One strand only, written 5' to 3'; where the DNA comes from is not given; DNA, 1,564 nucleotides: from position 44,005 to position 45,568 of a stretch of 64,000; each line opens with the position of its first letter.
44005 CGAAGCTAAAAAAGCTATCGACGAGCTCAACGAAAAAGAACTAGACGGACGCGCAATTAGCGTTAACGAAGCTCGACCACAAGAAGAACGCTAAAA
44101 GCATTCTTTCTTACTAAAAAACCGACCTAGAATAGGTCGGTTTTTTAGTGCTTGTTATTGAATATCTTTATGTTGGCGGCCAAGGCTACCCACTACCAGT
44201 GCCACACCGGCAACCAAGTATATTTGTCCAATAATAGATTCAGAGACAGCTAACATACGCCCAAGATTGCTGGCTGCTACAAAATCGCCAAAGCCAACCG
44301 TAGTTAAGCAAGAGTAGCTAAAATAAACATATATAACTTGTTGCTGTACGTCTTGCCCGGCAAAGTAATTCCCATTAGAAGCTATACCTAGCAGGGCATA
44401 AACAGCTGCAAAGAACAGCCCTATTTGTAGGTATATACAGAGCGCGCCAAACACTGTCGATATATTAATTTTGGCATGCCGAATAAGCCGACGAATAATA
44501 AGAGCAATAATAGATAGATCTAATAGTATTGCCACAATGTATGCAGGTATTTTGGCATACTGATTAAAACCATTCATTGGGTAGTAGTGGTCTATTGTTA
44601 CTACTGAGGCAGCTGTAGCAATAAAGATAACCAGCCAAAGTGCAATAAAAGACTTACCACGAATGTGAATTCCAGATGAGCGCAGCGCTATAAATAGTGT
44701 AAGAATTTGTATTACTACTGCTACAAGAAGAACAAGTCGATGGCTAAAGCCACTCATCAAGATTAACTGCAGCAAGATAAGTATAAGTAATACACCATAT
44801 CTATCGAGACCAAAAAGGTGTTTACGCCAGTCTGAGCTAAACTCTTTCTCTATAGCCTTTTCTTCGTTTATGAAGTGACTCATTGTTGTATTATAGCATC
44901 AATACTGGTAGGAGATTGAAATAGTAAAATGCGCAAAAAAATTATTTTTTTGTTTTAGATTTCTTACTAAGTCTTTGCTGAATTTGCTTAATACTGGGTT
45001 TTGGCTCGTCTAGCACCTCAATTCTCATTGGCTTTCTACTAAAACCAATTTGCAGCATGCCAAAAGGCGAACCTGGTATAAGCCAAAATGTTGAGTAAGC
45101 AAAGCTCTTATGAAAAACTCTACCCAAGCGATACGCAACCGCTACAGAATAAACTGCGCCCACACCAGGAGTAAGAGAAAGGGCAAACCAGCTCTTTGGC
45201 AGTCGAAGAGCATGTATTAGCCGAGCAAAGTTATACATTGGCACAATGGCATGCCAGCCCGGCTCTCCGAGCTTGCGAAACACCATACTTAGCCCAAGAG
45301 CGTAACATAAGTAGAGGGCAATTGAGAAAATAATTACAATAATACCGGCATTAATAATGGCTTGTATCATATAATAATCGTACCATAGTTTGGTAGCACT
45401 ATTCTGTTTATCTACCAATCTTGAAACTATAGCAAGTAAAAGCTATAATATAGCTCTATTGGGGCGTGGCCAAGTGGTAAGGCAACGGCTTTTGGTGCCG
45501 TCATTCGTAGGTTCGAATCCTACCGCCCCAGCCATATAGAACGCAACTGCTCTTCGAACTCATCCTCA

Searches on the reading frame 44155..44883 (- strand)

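Call 87: search_protein_families(library=pfam, proteins=[window:44155-44883:-], max_evalue=0.0001)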
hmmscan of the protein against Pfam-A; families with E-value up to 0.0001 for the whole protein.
window:44155-44883:- (242 aa): 1 family
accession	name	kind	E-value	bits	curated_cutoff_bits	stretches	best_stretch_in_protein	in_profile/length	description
PF07885.22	Ion_trans_2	-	5.4e-08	33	22.5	1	181-231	24-74/79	Ion channel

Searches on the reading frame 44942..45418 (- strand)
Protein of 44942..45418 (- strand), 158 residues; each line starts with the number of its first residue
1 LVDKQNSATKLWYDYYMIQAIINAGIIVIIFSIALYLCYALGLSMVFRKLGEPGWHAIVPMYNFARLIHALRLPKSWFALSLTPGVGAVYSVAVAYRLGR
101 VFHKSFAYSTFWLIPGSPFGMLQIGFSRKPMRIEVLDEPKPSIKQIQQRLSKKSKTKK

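Call 87: search_protein_families(library=pfam, proteins=[window:44942-45418:-], max_evalue=0.0001)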
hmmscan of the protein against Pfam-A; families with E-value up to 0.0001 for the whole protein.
window:44942-45418:- (158 aa): 1 family
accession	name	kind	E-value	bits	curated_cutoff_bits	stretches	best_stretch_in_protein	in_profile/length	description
PF18936.5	DUF5684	-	4.6e-10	40.4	27.4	1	55-129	1-75/81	Family of unknown function (DUF5684)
